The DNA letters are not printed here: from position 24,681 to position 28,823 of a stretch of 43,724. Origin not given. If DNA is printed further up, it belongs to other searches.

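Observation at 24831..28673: Single 1280-aa polypeptide fusing MMPL exporter, PlsC-type acyltransferase and SAM methyltransferase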

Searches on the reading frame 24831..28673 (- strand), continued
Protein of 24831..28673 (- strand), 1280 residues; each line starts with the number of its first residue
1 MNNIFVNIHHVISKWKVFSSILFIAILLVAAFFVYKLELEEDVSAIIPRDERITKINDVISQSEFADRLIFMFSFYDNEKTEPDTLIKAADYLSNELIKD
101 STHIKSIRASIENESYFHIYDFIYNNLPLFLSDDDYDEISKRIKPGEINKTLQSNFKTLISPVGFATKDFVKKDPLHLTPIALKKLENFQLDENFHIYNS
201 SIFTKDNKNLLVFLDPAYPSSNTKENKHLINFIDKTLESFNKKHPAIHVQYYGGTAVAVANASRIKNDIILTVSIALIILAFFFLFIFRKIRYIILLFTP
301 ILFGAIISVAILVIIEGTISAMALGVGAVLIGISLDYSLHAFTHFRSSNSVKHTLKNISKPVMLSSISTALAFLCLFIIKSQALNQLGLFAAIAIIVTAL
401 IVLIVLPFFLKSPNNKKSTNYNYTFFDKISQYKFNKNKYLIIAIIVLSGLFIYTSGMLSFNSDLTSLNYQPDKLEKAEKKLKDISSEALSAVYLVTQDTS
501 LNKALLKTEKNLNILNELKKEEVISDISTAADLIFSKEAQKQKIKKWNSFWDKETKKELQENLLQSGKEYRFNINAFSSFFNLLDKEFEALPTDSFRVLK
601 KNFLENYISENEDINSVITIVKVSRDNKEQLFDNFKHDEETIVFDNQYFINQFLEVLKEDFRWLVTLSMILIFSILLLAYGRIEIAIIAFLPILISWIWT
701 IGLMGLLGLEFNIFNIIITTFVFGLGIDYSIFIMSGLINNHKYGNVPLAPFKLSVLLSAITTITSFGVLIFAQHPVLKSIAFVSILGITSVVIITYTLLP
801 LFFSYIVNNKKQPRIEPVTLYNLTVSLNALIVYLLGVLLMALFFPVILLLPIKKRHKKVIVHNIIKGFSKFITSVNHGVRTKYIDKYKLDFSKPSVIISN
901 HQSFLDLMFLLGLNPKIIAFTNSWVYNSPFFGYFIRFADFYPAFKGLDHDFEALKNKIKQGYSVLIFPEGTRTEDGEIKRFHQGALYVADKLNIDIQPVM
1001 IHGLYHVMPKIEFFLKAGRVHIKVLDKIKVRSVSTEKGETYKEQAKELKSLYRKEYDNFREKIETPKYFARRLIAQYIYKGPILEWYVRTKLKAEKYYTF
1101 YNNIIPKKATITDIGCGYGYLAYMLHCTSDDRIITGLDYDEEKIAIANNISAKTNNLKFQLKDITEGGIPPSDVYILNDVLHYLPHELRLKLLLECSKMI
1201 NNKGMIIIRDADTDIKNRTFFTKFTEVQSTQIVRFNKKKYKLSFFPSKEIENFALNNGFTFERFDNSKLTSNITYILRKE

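Call 8: find_homologous_proteins(query=window:24831-28673:-, max_evalue=1e-10)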
Query window:24831-28673:- (1280 aa): 712 proteins with E <= 1e-10 among 8000 candidates; the best 120 are listed.
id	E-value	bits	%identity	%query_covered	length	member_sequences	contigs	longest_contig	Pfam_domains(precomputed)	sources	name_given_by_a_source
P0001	0.0e+0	2806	100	100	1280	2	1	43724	PF13847.13,PF03176.22,PF05175.21,PF13649.13,PF00891.25,PF01553.27,PF08241.19,PF08242.19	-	-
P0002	0.0e+0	2054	72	100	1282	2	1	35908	PF13847.13,PF13489.13,PF03176.22,PF05175.21,PF13649.13,PF00891.25,PF01553.27,PF08241.19,PF08242.19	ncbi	ncbi:MAG: MMPL family transporter [Bacteroidota bacterium]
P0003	0.0e+0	1737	61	100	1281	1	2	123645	PF13847.13,PF13489.13,PF03176.22,PF05175.21,PF13649.13,PF00891.25,PF01553.27,PF08241.19,PF08242.19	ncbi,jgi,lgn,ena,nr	ncbi:MAG: MMPL family transporter [Bacteroidetes bacterium]|nr:MMPL family transporter [Bacteroidota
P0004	0.0e+0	1697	60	100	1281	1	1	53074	PF13847.13,PF13489.13,PF03176.22,PF05175.21,PF13649.13,PF00891.25,PF01553.27,PF08241.19,PF08242.19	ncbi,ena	-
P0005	0.0e+0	1486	52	100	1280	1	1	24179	PF13847.13,PF13489.13,PF03176.22,PF05175.21,PF13649.13,PF00891.25,PF13679.13,PF01739.25,PF01553.27,PF08241.19,PF08242.19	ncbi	ncbi:MAG: MMPL family transporter [Bacteroidota bacterium]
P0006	0.0e+0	1478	52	100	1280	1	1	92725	PF13847.13,PF13489.13,PF03176.22,PF05175.21,PF13649.13,PF00891.25,PF01553.27,PF08241.19,PF08242.19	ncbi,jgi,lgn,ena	-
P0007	0.0e+0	1475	52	100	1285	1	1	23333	PF13847.13,PF03176.22,PF03848.21,PF05175.21,PF13649.13,PF00891.25,PF01553.27,PF08241.19,PF08242.19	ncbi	-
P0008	0.0e+0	1466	53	100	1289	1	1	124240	PF13847.13,PF13489.13,PF03176.22,PF05175.21,PF13649.13,PF00891.25,PF01739.25,PF01553.27,PF08241.19,PF08242.19,PF05401.17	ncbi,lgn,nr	ncbi:MAG: MMPL family transporter [Bacteroidales bacterium]|nr:MMPL family transporter [Bacteroidale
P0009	0.0e+0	1465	52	100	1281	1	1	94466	PF13847.13,PF13489.13,PF03176.22,PF05175.21,PF13649.13,PF00891.25,PF01553.27,PF08241.19,PF08242.19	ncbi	-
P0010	0.0e+0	1443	51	100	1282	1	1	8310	PF13847.13,PF13489.13,PF03176.22,PF05175.21,PF13649.13,PF00891.25,PF01553.27,PF08241.19,PF08242.19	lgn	-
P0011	0.0e+0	1442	52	100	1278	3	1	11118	PF13847.13,PF13489.13,PF03176.22,PF05175.21,PF13649.13,PF00891.25,PF13679.13,PF01553.27,PF08241.19,PF08242.19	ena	-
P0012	0.0e+0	1441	50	100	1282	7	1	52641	PF13847.13,PF03176.22,PF13649.13,PF00891.25,PF01553.27,PF08241.19,PF08242.19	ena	-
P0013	0.0e+0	1435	51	100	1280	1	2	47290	PF13847.13,PF03176.22,PF05175.21,PF13649.13,PF01553.27,PF08241.19,PF08242.19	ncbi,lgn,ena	ncbi:MAG: 1-acyl-sn-glycerol-3-phosphate acyltransferase [Bacteroidota bacterium]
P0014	0.0e+0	1435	50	100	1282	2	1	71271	PF13847.13,PF13489.13,PF03176.22,PF05175.21,PF13649.13,PF00891.25,PF00873.26,PF01553.27,PF08241.19,PF08242.19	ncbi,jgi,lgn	-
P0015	0.0e+0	1431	51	100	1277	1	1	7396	PF13847.13,PF13489.13,PF03176.22,PF05175.21,PF13649.13,PF00891.25,PF01739.25,PF01553.27,PF08241.19,PF08242.19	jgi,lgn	-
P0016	0.0e+0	1429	50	100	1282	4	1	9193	PF13847.13,PF13489.13,PF03176.22,PF05175.21,PF13649.13,PF00891.25,PF00873.26,PF01553.27,PF08241.19,PF08242.19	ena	-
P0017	0.0e+0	1427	50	100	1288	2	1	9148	PF13847.13,PF03176.22,PF05175.21,PF13649.13,PF00891.25,PF01553.27,PF08242.19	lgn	-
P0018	0.0e+0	1421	49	100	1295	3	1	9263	PF13847.13,PF13489.13,PF03176.22,PF13649.13,PF00891.25,PF01553.27,PF08242.19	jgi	-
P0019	0.0e+0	1421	50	100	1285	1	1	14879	PF13847.13,PF13489.13,PF03176.22,PF03848.21,PF05175.21,PF13649.13,PF00891.25,PF01553.27,PF08241.19,PF08242.19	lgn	-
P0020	0.0e+0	1417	50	100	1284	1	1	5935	PF13847.13,PF13489.13,PF03176.22,PF13649.13,PF00891.25,PF01553.27,PF08241.19,PF08242.19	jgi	jgi:uncharacterized protein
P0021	0.0e+0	1417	50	100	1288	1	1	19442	PF13847.13,PF13489.13,PF03176.22,PF05175.21,PF13649.13,PF00891.25,PF01553.27,PF08241.19,PF08242.19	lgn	-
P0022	0.0e+0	1417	48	100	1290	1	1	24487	PF13847.13,PF13489.13,PF03176.22,PF05175.21,PF13649.13,PF00891.25,PF01553.27,PF08241.19,PF08242.19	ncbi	ncbi:MAG: MMPL family transporter [Bacteroidota bacterium]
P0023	0.0e+0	1415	50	100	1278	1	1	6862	PF13847.13,PF13489.13,PF03176.22,PF05175.21,PF13649.13,PF00891.25,PF01553.27,PF08241.19,PF08242.19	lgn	-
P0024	0.0e+0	1406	49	100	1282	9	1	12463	PF13847.13,PF13489.13,PF03176.22,PF05175.21,PF13649.13,PF00891.25,PF01553.27,PF08241.19,PF08242.19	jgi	jgi:1-acyl-sn-glycerol-3-phosphate acyltransferase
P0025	0.0e+0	1405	49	100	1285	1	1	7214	PF13847.13,PF13489.13,PF03176.22,PF05175.21,PF13649.13,PF00891.25,PF00873.26,PF01553.27,PF08241.19,PF08242.19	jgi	-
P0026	0.0e+0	1404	50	100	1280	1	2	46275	PF13847.13,PF13489.13,PF03176.22,PF05175.21,PF13649.13,PF00891.25,PF00873.26,PF01553.27,PF08241.19,PF08242.19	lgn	-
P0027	0.0e+0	1402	50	100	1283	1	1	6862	PF13847.13,PF13489.13,PF03176.22,PF05175.21,PF13649.13,PF00891.25,PF01553.27,PF08241.19,PF08242.19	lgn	-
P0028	0.0e+0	1400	50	100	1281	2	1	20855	PF13847.13,PF13489.13,PF03176.22,PF05175.21,PF13649.13,PF00891.25,PF01553.27,PF08241.19,PF08242.19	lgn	-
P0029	0.0e+0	1399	50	100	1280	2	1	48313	PF13847.13,PF13489.13,PF03176.22,PF05175.21,PF13649.13,PF00891.25,PF01553.27,PF08241.19,PF08242.19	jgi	-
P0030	0.0e+0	1397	49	100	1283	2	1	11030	PF13847.13,PF13489.13,PF03176.22,PF13649.13,PF00891.25,PF01553.27,PF08241.19,PF08242.19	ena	-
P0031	0.0e+0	1396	49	100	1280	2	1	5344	PF13847.13,PF13489.13,PF03176.22,PF05175.21,PF13649.13,PF00891.25,PF01553.27,PF08241.19,PF08242.19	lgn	-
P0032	0.0e+0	1396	49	100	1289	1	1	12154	PF13847.13,PF03176.22,PF05175.21,PF13649.13,PF00891.25,PF00873.26,PF01553.27,PF08241.19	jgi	jgi:1-acyl-sn-glycerol-3-phosphate acyltransferase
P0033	0.0e+0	1395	48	100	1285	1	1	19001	PF13847.13,PF13489.13,PF03176.22,PF05175.21,PF13649.13,PF00891.25,PF01553.27,PF08241.19,PF08242.19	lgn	-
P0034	0.0e+0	1395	48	100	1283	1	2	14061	PF13847.13,PF13489.13,PF03176.22,PF05175.21,PF13649.13,PF00891.25,PF01553.27,PF08241.19,PF08242.19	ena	-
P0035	0.0e+0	1394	49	100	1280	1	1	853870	PF13847.13,PF03176.22,PF05175.21,PF13649.13,PF00891.25,PF01553.27,PF08241.19,PF08242.19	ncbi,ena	-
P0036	0.0e+0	1394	49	100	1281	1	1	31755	PF13847.13,PF13489.13,PF03176.22,PF05175.21,PF13649.13,PF00891.25,PF01553.27,PF08241.19,PF08242.19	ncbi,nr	ncbi:MAG: MMPL family transporter [Bacteroidetes bacterium]|nr:MMPL family transporter [Bacteroidota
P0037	0.0e+0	1393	50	100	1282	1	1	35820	PF13847.13,PF03176.22,PF03848.21,PF05175.21,PF13649.13,PF01553.27,PF11899.14,PF08241.19,PF08242.19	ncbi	-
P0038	0.0e+0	1393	50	100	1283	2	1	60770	PF13847.13,PF13489.13,PF03176.22,PF05175.21,PF13649.13,PF00891.25,PF01553.27,PF08241.19,PF08242.19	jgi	-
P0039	0.0e+0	1391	50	100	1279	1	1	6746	PF13847.13,PF13489.13,PF03176.22,PF05175.21,PF13649.13,PF00891.25,PF01739.25,PF01553.27,PF08241.19,PF08242.19,PF05401.17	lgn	-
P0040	0.0e+0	1390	48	100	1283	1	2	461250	PF13847.13,PF13489.13,PF03176.22,PF05175.21,PF13649.13,PF00891.25,PF01553.27,PF08241.19,PF08242.19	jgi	jgi:uncharacterized protein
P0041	0.0e+0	1389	50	100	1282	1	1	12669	PF13847.13,PF13489.13,PF03176.22,PF05175.21,PF13649.13,PF00891.25,PF01553.27,PF08241.19,PF08242.19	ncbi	-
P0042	0.0e+0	1389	50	100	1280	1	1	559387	PF13847.13,PF13489.13,PF03176.22,PF05175.21,PF13649.13,PF00891.25,PF00873.26,PF01553.27,PF08241.19,PF08242.19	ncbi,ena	-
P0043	0.0e+0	1387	49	100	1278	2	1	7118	PF13847.13,PF03176.22,PF05175.21,PF13649.13,PF00891.25,PF01553.27,PF08241.19,PF08242.19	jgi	jgi:1-acyl-sn-glycerol-3-phosphate acyltransferase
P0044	0.0e+0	1384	48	100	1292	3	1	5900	PF13847.13,PF13489.13,PF03176.22,PF05175.21,PF13649.13,PF00891.25,PF01553.27,PF08241.19,PF08242.19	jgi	jgi:1-acyl-sn-glycerol-3-phosphate acyltransferase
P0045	0.0e+0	1384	48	100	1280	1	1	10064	PF13847.13,PF13489.13,PF03176.22,PF05175.21,PF13649.13,PF00891.25,PF01553.27,PF08241.19,PF08242.19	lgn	-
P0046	0.0e+0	1383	51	98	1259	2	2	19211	PF13847.13,PF13489.13,PF03176.22,PF13649.13,PF00891.25,PF01553.27,PF08241.19,PF08242.19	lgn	-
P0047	0.0e+0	1383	50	100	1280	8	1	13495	PF13847.13,PF13489.13,PF03176.22,PF05175.21,PF13649.13,PF01739.25,PF01553.27,PF08241.19,PF08242.19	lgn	-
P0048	0.0e+0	1382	49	100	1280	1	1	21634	PF13847.13,PF13489.13,PF03176.22,PF05175.21,PF13649.13,PF00891.25,PF01553.27,PF08241.19,PF08242.19,PF05401.17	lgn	-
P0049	0.0e+0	1377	48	98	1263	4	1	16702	PF13847.13,PF13489.13,PF03176.22,PF05175.21,PF13649.13,PF00891.25,PF01553.27,PF08241.19,PF08242.19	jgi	-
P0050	0.0e+0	1375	50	100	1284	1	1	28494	PF13847.13,PF13489.13,PF03176.22,PF05175.21,PF13649.13,PF00891.25,PF01553.27,PF08241.19,PF08242.19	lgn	-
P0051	0.0e+0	1374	49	100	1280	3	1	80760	PF13847.13,PF03176.22,PF05175.21,PF13649.13,PF00891.25,PF01553.27,PF08241.19,PF08242.19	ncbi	ncbi:MAG: MMPL family transporter [Bacteroidales bacterium]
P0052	0.0e+0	1373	48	100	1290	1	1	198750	PF13847.13,PF13489.13,PF03176.22,PF05175.21,PF13649.13,PF00891.25,PF01739.25,PF01553.27,PF08241.19,PF08242.19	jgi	jgi:uncharacterized protein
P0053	0.0e+0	1373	48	100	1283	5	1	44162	PF13847.13,PF13489.13,PF03176.22,PF05175.21,PF13649.13,PF00891.25,PF01553.27,PF08241.19,PF08242.19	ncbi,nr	ncbi:MAG: MMPL family transporter [Prolixibacteraceae bacterium]|nr:MMPL family transporter [Prolixi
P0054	0.0e+0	1363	49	100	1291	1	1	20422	PF13847.13,PF13489.13,PF03176.22,PF05175.21,PF13649.13,PF00891.25,PF01553.27,PF08241.19,PF08242.19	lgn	-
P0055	0.0e+0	1363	48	100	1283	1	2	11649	PF13847.13,PF13489.13,PF03176.22,PF05175.21,PF13649.13,PF00891.25,PF01553.27,PF08241.19,PF08242.19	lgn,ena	-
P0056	0.0e+0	1362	49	100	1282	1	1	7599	PF13847.13,PF13489.13,PF03176.22,PF13649.13,PF00891.25,PF01553.27,PF08242.19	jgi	-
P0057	0.0e+0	1360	50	100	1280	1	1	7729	PF13847.13,PF13489.13,PF03176.22,PF05175.21,PF13649.13,PF00891.25,PF01553.27,PF08241.19,PF08242.19,PF05401.17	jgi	-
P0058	0.0e+0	1359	47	100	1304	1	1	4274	PF13847.13,PF03176.22,PF13649.13,PF00891.25,PF01553.27,PF08242.19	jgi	jgi:1-acyl-sn-glycerol-3-phosphate acyltransferase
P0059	0.0e+0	1356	48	100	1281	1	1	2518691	PF13847.13,PF13489.13,PF03176.22,PF13649.13,PF00891.25,PF01553.27,PF08241.19,PF08242.19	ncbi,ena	-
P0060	0.0e+0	1344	46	100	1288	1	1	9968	PF13847.13,PF03176.22,PF05175.21,PF13649.13,PF00891.25,PF01553.27,PF08241.19,PF08242.19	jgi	jgi:1-acyl-sn-glycerol-3-phosphate acyltransferase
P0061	0.0e+0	1339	48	100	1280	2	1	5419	PF13847.13,PF13489.13,PF03176.22,PF05175.21,PF13649.13,PF00891.25,PF01553.27,PF08241.19,PF08242.19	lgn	-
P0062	0.0e+0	1339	47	100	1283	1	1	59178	PF13847.13,PF03176.22,PF13649.13,PF01553.27,PF08241.19,PF08242.19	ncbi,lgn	-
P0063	0.0e+0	1335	47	100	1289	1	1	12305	PF13847.13,PF13489.13,PF03176.22,PF05175.21,PF13649.13,PF00891.25,PF01739.25,PF01553.27,PF08241.19,PF08242.19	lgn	-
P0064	0.0e+0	1333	47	100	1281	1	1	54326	PF13847.13,PF13489.13,PF03176.22,PF05175.21,PF13649.13,PF00891.25,PF01553.27,PF08241.19,PF08242.19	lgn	-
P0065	0.0e+0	1333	49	100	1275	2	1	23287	PF13847.13,PF13489.13,PF03176.22,PF13649.13,PF00891.25,PF01553.27,PF08241.19,PF08242.19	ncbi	-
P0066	0.0e+0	1329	47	100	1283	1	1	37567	PF13847.13,PF13489.13,PF03176.22,PF05175.21,PF13649.13,PF00891.25,PF01553.27,PF08241.19,PF08242.19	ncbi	-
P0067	0.0e+0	1325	47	100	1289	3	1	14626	PF13847.13,PF03176.22,PF05175.21,PF13649.13,PF01739.25,PF01553.27,PF08241.19,PF08242.19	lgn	-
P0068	0.0e+0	1321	49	100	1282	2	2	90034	PF13847.13,PF13489.13,PF03176.22,PF05175.21,PF13649.13,PF00891.25,PF01553.27,PF08241.19,PF08242.19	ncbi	-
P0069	0.0e+0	1320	47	99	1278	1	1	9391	PF13847.13,PF13489.13,PF03176.22,PF05175.21,PF13649.13,PF00891.25,PF01553.27,PF08241.19,PF08242.19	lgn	-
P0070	0.0e+0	1311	46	100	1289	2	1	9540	PF13847.13,PF13489.13,PF03176.22,PF05175.21,PF13649.13,PF00891.25,PF01739.25,PF01553.27,PF08241.19,PF08242.19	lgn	-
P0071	0.0e+0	1308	47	100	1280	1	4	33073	PF13847.13,PF13489.13,PF03176.22,PF05175.21,PF13649.13,PF13679.13,PF01739.25,PF01553.27,PF08241.19,PF08242.19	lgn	-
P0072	0.0e+0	1305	48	100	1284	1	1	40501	PF13847.13,PF13489.13,PF03176.22,PF05175.21,PF13649.13,PF13679.13,PF01739.25,PF01553.27,PF08241.19,PF08242.19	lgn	-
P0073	0.0e+0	1302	47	100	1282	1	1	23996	PF13847.13,PF03176.22,PF05175.21,PF13649.13,PF00891.25,PF01553.27,PF08241.19,PF08242.19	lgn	-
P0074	0.0e+0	1301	46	100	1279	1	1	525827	PF13847.13,PF13489.13,PF03176.22,PF05175.21,PF13649.13,PF00891.25,PF17987.8,PF01553.27,PF08241.19,PF08242.19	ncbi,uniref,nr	ncbi:MMPL family transporter [Carboxylicivirga sp. A043]|uniref:trifunctional MMPL family transporte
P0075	0.0e+0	1297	46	100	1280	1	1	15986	PF13847.13,PF13489.13,PF03176.22,PF05175.21,PF13649.13,PF00891.25,PF01553.27,PF08241.19,PF08242.19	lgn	-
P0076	0.0e+0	1290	46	100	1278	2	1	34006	PF13847.13,PF13489.13,PF03176.22,PF05175.21,PF13649.13,PF01553.27,PF08241.19,PF08242.19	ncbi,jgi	-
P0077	0.0e+0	1288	50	91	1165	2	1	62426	PF13847.13,PF13489.13,PF03176.22,PF13649.13,PF00891.25,PF00873.26,PF01553.27,PF08241.19,PF08242.19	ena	-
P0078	0.0e+0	1284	47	100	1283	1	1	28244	PF13847.13,PF03176.22,PF05175.21,PF13649.13,PF00891.25,PF01553.27,PF08241.19,PF08242.19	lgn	-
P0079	0.0e+0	1284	46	99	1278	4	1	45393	PF13847.13,PF13489.13,PF03176.22,PF05175.21,PF13649.13,PF00891.25,PF17987.8,PF01553.27,PF08241.19,PF08242.19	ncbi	-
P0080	0.0e+0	1283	47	100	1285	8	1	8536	PF13847.13,PF13489.13,PF03176.22,PF05175.21,PF13649.13,PF00891.25,PF13679.13,PF01553.27,PF08241.19,PF08242.19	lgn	-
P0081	0.0e+0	1283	46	100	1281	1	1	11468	PF13847.13,PF03176.22,PF13649.13,PF00891.25,PF01553.27,PF08242.19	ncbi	-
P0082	0.0e+0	1282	45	100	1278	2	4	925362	PF13847.13,PF13489.13,PF03176.22,PF05175.21,PF13649.13,PF17987.8,PF01553.27,PF08241.19,PF08242.19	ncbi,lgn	-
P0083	0.0e+0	1271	45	100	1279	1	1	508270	PF13847.13,PF03176.22,PF05175.21,PF13649.13,PF00891.25,PF01553.27,PF08241.19,PF08242.19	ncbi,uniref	ncbi:1-acyl-sn-glycerol-3-phosphate acyltransferase [Carboxylicivirga sp. RSCT41]|uniref:1-acyl-sn-g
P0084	0.0e+0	1270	48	100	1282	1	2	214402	PF13847.13,PF13489.13,PF03176.22,PF05175.21,PF13649.13,PF00891.25,PF01553.27,PF08241.19,PF08242.19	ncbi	-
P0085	0.0e+0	1270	45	100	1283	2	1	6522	PF13847.13,PF03176.22,PF05175.21,PF13649.13,PF00891.25,PF01553.27,PF08242.19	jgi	-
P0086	0.0e+0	1266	46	99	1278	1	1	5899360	PF13847.13,PF13489.13,PF03176.22,PF05175.21,PF13649.13,PF00891.25,PF17987.8,PF01553.27,PF08241.19,PF08242.19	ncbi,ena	-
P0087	0.0e+0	1265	46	99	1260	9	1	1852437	PF13847.13,PF13489.13,PF03176.22,PF05175.21,PF13649.13,PF00891.25,PF17987.8,PF01739.25,PF01553.27,PF08241.19,PF08242.19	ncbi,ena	-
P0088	0.0e+0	1265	46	98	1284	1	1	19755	PF13847.13,PF13489.13,PF03176.22,PF05175.21,PF13649.13,PF00891.25,PF17987.8,PF01553.27,PF08241.19,PF08242.19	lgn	-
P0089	0.0e+0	1263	45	100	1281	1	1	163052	PF13847.13,PF13489.13,PF03176.22,PF13649.13,PF01553.27,PF08241.19,PF08242.19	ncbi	ncbi:MAG: 1-acyl-sn-glycerol-3-phosphate acyltransferase [Bacteroidota bacterium]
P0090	0.0e+0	1251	44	100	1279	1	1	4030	PF13847.13,PF13489.13,PF03176.22,PF13649.13,PF00891.25,PF13679.13,PF01553.27,PF08241.19,PF08242.19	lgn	-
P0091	0.0e+0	1246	45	100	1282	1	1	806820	PF13847.13,PF13489.13,PF03176.22,PF13649.13,PF01553.27,PF08241.19,PF08242.19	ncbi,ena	-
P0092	0.0e+0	1245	44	100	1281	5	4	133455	PF13847.13,PF13489.13,PF03176.22,PF13649.13,PF00891.25,PF01553.27,PF08241.19,PF08242.19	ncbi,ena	-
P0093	0.0e+0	1245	44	100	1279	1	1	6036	PF13847.13,PF13489.13,PF03176.22,PF13649.13,PF00891.25,PF01553.27,PF08241.19,PF08242.19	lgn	-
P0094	0.0e+0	1242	44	100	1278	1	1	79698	PF13847.13,PF13489.13,PF03176.22,PF05175.21,PF13649.13,PF00891.25,PF17987.8,PF01739.25,PF01553.27,PF08241.19,PF08242.19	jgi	-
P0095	0.0e+0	1241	44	100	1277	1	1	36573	PF13847.13,PF13489.13,PF03176.22,PF05175.21,PF13649.13,PF00891.25,PF17987.8,PF01739.25,PF01553.27,PF08241.19,PF08242.19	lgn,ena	-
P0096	0.0e+0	1236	44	100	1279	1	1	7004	PF13847.13,PF13489.13,PF03176.22,PF13649.13,PF00891.25,PF01553.27,PF08241.19,PF08242.19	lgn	-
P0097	0.0e+0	1233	52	84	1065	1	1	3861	PF13847.13,PF13489.13,PF03176.22,PF05175.21,PF13649.13,PF00891.25,PF01553.27,PF08241.19,PF08242.19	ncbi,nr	ncbi:MAG: hypothetical protein DRP35_08540 [Candidatus Zixiibacteriota bacterium]|nr:MAG: hypothetic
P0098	0.0e+0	1217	43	100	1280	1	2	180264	PF13847.13,PF13489.13,PF03176.22,PF05175.21,PF13649.13,PF00891.25,PF01553.27,PF08241.19,PF08242.19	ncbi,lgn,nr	ncbi:MAG: MMPL family transporter [Marinilabiliaceae bacterium]|nr:MMPL family transporter [Marinila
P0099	0.0e+0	1214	43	100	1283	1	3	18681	PF13847.13,PF13489.13,PF03176.22,PF13649.13,PF00891.25,PF01553.27,PF08241.19,PF08242.19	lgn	-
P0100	0.0e+0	1181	48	85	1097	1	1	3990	PF13847.13,PF13489.13,PF03176.22,PF05175.21,PF13649.13,PF00891.25,PF01553.27,PF08241.19,PF08242.19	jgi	-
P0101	0.0e+0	1177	44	100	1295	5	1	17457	PF13847.13,PF13489.13,PF03176.22,PF05175.21,PF13649.13,PF01553.27,PF08241.19,PF08242.19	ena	-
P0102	0.0e+0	1174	43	100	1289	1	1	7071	PF13847.13,PF13489.13,PF03176.22,PF05175.21,PF13649.13,PF01739.25,PF01553.27,PF08241.19,PF08242.19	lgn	-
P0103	0.0e+0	1171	44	100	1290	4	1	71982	PF13847.13,PF13489.13,PF03176.22,PF05175.21,PF13649.13,PF01739.25,PF01553.27,PF08241.19,PF08242.19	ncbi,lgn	-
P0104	0.0e+0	1169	45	92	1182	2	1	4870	PF13847.13,PF03176.22,PF13649.13,PF13679.13,PF01553.27,PF08241.19,PF08242.19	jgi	-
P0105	0.0e+0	1169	44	100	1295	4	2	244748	PF13847.13,PF13489.13,PF03176.22,PF13649.13,PF01553.27,PF08241.19,PF08242.19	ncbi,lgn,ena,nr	ncbi:MAG TPA: glycerol acyltransferase [Bacteroidales bacterium]|nr:glycerol acyltransferase [Bacter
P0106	0.0e+0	1168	44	100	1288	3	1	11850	PF13847.13,PF13489.13,PF03176.22,PF05175.21,PF13649.13,PF01739.25,PF01553.27,PF08241.19,PF08242.19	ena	-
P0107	0.0e+0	1160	44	100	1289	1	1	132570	PF13847.13,PF13489.13,PF03176.22,PF05175.21,PF13649.13,PF13679.13,PF01739.25,PF01553.27,PF08241.19,PF08242.19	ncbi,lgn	-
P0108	0.0e+0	1160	44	100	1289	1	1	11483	PF13847.13,PF13489.13,PF03176.22,PF05175.21,PF13649.13,PF01553.27,PF08241.19,PF08242.19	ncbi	-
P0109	0.0e+0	1157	43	100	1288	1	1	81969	PF13847.13,PF13489.13,PF03176.22,PF05175.21,PF13649.13,PF01553.27,PF08241.19,PF08242.19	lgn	-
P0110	0.0e+0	1157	43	100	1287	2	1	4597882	PF13847.13,PF13489.13,PF03176.22,PF13649.13,PF01553.27,PF08241.19,PF08242.19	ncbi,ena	-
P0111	0.0e+0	1152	43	100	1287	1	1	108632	PF13847.13,PF13489.13,PF03176.22,PF05175.21,PF13649.13,PF01553.27,PF08241.19,PF08242.19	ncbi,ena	-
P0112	0.0e+0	1151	43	100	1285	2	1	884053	PF13847.13,PF13489.13,PF03176.22,PF05175.21,PF13649.13,PF01553.27,PF08241.19,PF08242.19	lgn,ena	-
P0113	0.0e+0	1148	43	100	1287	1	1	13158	PF13847.13,PF03176.22,PF13649.13,PF01553.27,PF08241.19,PF08242.19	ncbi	-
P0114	0.0e+0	1148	42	100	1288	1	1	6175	PF13847.13,PF13489.13,PF03176.22,PF05175.21,PF13649.13,PF01553.27,PF08241.19,PF08242.19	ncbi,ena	-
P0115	0.0e+0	1147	42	100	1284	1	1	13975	PF13847.13,PF13489.13,PF03176.22,PF05175.21,PF13649.13,PF00891.25,PF01739.25,PF01553.27,PF08241.19,PF08242.19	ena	-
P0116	0.0e+0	1147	43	100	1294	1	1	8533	PF13847.13,PF13489.13,PF03176.22,PF13649.13,PF01553.27,PF08241.19,PF08242.19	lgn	-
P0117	0.0e+0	1146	43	97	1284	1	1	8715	PF13847.13,PF03176.22,PF05175.21,PF13649.13,PF00891.25,PF13679.13,PF01739.25,PF01553.27,PF08241.19,PF08242.19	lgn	-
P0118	0.0e+0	1143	43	100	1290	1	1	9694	PF13847.13,PF13489.13,PF03176.22,PF13649.13,PF01553.27,PF08241.19,PF08242.19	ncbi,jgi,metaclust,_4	metaclust:\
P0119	0.0e+0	1140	44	96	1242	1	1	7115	PF13847.13,PF13489.13,PF03176.22,PF05175.21,PF13649.13,PF00891.25,PF01553.27,PF08241.19,PF08242.19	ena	-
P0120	0.0e+0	1134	43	100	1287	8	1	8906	PF13847.13,PF13489.13,PF03176.22,PF13649.13,PF00891.25,PF01553.27,PF08241.19,PF08242.19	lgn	-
